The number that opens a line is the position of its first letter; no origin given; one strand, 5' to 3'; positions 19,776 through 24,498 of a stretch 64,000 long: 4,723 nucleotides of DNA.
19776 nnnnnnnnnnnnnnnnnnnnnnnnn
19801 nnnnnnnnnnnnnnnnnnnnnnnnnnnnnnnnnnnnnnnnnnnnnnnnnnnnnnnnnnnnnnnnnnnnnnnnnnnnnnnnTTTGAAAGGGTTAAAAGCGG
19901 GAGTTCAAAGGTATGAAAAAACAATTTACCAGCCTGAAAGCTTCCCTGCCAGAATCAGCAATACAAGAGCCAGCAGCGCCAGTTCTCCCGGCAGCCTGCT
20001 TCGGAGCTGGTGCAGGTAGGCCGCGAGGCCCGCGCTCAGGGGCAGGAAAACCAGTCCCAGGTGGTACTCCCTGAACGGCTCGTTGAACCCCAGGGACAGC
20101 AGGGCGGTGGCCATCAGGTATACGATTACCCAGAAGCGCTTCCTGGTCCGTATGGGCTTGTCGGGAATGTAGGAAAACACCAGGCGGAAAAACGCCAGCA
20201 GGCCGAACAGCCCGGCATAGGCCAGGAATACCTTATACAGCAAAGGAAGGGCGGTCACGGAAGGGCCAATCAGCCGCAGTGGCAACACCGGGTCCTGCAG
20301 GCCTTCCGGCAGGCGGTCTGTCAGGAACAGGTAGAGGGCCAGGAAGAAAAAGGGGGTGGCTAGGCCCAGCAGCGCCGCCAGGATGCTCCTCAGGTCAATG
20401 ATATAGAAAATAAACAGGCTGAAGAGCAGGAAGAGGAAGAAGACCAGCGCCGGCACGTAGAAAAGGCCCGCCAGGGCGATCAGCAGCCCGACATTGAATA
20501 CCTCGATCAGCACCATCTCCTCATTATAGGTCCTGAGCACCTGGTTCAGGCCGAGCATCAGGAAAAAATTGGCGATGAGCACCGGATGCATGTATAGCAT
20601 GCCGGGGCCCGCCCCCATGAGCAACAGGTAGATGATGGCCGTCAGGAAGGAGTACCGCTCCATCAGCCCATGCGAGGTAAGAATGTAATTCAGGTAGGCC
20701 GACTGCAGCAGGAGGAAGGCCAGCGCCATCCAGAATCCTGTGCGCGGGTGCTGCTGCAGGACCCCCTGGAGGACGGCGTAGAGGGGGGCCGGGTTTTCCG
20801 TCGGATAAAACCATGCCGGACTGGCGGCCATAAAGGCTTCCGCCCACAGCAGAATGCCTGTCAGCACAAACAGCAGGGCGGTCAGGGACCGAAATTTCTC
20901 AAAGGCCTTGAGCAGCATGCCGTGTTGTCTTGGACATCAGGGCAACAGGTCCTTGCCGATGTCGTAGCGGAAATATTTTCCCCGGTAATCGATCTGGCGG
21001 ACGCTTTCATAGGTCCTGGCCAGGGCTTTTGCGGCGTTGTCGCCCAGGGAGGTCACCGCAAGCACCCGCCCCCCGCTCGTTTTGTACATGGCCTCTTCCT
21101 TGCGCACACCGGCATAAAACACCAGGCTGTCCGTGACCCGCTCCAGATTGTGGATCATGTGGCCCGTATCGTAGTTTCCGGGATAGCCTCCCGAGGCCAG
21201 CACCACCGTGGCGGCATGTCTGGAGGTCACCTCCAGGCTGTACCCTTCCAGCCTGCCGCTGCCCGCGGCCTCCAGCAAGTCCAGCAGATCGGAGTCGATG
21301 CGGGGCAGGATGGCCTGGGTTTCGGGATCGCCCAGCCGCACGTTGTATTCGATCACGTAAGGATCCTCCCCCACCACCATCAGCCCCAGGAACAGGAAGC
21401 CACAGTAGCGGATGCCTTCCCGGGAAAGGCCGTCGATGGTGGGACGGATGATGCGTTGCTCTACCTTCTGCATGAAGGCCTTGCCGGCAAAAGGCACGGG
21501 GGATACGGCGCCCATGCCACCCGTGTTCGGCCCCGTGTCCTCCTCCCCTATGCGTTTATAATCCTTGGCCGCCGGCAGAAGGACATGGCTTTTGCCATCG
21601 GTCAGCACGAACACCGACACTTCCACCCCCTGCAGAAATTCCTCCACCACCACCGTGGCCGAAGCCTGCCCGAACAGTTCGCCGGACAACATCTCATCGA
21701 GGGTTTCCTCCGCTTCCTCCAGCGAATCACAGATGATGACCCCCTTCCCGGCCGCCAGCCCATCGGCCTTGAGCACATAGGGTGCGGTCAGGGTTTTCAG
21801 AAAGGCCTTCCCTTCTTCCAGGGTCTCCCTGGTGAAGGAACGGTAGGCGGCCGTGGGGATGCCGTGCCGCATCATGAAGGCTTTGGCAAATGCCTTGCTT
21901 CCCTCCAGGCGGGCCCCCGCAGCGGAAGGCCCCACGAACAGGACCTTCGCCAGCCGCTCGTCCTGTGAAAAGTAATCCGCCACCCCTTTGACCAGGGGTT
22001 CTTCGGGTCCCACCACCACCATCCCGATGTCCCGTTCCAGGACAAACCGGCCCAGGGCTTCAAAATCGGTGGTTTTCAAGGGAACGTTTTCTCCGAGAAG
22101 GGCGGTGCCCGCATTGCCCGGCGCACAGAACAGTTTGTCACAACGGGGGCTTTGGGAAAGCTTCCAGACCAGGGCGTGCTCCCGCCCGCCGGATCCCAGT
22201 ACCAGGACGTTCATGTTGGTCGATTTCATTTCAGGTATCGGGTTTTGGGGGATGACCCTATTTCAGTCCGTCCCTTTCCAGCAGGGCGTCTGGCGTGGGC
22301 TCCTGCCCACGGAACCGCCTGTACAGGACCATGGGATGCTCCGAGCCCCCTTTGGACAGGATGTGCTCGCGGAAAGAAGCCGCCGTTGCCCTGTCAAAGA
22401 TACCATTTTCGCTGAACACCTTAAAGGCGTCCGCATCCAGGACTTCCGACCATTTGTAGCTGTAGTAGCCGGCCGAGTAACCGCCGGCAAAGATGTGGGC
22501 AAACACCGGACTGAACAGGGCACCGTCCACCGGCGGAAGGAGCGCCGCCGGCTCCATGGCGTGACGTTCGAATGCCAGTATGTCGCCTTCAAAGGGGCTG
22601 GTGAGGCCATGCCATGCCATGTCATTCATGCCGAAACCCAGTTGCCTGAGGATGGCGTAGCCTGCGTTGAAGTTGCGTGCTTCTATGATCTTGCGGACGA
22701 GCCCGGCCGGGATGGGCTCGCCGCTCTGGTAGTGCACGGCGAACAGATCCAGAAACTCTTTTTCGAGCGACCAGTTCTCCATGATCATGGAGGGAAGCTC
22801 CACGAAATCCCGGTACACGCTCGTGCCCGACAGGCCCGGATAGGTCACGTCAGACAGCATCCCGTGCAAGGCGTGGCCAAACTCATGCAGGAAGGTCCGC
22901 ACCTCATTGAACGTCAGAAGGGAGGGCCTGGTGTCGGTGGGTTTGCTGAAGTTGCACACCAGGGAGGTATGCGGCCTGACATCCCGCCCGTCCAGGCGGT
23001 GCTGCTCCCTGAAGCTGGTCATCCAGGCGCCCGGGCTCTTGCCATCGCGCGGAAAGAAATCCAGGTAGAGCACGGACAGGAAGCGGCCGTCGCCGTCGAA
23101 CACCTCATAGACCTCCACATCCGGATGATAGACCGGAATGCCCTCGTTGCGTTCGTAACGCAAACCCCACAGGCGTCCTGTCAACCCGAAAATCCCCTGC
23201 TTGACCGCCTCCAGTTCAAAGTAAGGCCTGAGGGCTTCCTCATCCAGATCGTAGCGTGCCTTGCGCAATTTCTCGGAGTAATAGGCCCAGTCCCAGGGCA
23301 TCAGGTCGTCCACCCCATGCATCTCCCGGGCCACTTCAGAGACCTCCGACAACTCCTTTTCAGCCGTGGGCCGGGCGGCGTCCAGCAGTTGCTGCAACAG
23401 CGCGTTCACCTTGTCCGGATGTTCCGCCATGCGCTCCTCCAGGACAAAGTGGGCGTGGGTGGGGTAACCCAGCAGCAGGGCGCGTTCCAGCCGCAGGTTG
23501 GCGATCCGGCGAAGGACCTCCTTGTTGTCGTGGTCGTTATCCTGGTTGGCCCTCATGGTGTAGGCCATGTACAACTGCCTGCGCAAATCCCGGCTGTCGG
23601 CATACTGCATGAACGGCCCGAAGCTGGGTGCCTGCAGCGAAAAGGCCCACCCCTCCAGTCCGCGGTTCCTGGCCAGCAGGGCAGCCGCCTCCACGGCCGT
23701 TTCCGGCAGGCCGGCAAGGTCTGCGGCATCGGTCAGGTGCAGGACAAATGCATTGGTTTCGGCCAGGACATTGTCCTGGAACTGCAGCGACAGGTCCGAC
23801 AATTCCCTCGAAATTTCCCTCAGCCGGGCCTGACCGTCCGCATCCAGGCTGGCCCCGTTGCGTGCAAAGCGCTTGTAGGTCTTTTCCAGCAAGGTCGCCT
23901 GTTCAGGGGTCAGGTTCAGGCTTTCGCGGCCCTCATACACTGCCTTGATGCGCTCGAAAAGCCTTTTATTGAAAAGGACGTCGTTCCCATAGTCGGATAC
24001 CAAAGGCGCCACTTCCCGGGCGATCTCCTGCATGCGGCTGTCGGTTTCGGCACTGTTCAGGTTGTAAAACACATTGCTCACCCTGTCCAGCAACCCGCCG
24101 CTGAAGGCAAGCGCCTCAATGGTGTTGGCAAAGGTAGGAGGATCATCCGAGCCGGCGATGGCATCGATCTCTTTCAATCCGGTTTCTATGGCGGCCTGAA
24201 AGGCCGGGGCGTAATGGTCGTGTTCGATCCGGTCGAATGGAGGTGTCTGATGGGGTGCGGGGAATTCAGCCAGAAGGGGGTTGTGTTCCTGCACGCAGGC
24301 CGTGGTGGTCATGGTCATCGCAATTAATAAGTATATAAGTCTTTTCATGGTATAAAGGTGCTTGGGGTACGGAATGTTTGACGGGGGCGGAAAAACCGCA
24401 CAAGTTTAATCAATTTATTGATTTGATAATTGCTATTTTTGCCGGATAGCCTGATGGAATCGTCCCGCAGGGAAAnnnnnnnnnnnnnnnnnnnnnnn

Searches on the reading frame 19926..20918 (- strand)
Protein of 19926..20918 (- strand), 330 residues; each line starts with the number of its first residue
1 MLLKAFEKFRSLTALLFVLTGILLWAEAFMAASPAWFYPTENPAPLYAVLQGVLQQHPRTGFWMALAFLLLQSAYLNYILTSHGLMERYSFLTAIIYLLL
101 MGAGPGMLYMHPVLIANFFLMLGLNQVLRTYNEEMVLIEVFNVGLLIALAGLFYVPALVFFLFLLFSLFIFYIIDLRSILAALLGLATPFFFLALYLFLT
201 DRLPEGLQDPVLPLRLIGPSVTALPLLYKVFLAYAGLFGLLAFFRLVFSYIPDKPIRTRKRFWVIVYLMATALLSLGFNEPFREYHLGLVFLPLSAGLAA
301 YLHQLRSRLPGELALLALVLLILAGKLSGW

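Call 30: search_protein_families(library=pfam, proteins=[window:19926-20918:-], max_evalue=0.001)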
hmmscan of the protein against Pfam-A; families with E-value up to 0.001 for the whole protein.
window:19926-20918:- (330 aa): 1 family
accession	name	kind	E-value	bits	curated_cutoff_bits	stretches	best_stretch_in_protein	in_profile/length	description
PF19992.4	DUF6427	-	0.00016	21.5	25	1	71-323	46-290/301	Family of unknown function (DUF6427)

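Call 90: search_protein_families(library=ncbifam, proteins=[window:19926-20918:-], max_evalue=0.001)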
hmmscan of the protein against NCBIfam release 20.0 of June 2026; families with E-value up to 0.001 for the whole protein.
window:19926-20918:- (330 aa): 0 families

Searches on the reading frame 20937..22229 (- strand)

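Call 30: search_protein_families(library=pfam, proteins=[window:20937-22229:-], max_evalue=0.001)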
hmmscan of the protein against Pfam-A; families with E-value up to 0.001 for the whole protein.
window:20937-22229:- (430 aa): 6 families
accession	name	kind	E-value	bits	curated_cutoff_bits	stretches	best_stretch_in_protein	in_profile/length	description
PF01071.24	GARS_A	-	1.9e-73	246.9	27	1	110-304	1-194/194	Phosphoribosylglycinamide synthetase, ATP-grasp (A) domain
PF02844.21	GARS_N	-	6.1e-36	123.6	29.5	1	6-109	1-100/100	Phosphoribosylglycinamide synthetase, N domain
PF02843.22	GARS_C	-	1.4e-25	89.8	34.8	1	339-426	1-91/92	Phosphoribosylglycinamide synthetase, C domain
PF02655.19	ATP-grasp_3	-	7.9e-06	26.5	23.2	1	147-299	30-157/160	ATP-grasp domain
PF07478.18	Dala_Dala_lig_C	-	1.3e-05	25.2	24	1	119-218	2-100/204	D-ala D-ala ligase C-terminus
PF02786.22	CPSase_L_D2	-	6.8e-05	22.9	19.8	1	113-217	3-108/211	Carbamoyl-phosphate synthase L chain, ATP binding domain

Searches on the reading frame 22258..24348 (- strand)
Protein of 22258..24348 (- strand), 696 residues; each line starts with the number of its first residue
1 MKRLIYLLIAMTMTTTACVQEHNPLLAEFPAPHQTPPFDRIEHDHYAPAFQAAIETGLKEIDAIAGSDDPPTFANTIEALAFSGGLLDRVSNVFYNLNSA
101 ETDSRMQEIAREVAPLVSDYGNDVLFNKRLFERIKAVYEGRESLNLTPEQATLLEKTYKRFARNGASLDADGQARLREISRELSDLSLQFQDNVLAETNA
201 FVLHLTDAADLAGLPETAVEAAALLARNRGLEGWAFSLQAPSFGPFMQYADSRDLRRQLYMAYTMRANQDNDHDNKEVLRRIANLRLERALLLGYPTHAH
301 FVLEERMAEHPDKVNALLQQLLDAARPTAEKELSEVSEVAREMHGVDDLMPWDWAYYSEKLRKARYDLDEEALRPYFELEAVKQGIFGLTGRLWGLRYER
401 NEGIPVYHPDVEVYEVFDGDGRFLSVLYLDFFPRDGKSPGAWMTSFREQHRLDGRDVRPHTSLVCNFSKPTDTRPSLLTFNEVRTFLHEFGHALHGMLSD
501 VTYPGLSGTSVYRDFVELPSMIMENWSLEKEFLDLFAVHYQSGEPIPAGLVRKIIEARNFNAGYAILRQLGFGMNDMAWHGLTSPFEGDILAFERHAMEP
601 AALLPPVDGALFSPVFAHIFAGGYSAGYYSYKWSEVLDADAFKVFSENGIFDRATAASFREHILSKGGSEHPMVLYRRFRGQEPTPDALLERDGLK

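Call 27: find_encoding_contigs(protein=window:22258-24348:-, flank=10000, max_places=1)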
Protein window:22258-24348:- (696 aa): no gene with exactly this product is on record in the collection.
